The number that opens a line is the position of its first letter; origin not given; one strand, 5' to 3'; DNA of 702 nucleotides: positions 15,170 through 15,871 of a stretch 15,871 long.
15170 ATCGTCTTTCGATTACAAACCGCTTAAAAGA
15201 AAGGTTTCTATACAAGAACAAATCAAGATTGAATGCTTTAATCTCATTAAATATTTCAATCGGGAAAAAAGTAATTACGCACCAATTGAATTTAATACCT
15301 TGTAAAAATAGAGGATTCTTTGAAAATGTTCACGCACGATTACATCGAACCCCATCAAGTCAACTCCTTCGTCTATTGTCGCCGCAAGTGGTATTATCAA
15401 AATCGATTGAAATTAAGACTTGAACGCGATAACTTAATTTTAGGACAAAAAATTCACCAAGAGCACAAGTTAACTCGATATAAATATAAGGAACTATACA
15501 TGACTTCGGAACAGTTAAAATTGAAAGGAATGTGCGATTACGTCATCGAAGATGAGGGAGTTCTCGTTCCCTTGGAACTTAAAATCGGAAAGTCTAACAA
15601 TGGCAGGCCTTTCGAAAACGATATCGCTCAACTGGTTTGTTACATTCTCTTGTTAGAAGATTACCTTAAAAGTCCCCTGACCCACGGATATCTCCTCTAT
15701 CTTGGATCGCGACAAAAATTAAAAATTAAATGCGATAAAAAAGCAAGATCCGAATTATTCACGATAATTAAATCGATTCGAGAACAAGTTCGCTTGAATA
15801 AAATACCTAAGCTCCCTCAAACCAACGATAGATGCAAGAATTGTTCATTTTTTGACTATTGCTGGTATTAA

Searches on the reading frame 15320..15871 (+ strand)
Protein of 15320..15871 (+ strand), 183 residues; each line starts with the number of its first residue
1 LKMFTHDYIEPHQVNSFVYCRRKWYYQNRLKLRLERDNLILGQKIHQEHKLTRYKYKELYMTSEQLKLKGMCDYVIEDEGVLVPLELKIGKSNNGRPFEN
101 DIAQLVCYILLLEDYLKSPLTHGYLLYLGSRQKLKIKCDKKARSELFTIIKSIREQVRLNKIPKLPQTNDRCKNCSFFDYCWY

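Call 5: search_protein_families(library=pfam, proteins=[window:15320-15871:+], max_evalue=0.01)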
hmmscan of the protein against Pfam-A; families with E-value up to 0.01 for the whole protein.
window:15320-15871:+ (183 aa): 3 families
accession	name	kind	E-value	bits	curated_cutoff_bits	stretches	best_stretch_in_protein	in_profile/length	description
PF01930.23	Cas_Cas4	-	1.2e-22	81.1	22.7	1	13-182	4-159/160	Domain of unknown function DUF83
PF12705.13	PDDEXK_1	-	4e-09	37.2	22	1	55-181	114-246/247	PD-(D/E)XK nuclease superfamily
PF06023.18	Csa1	-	0.00082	19.3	27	0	85-181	195-289/292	CRISPR-associated exonuclease Csa1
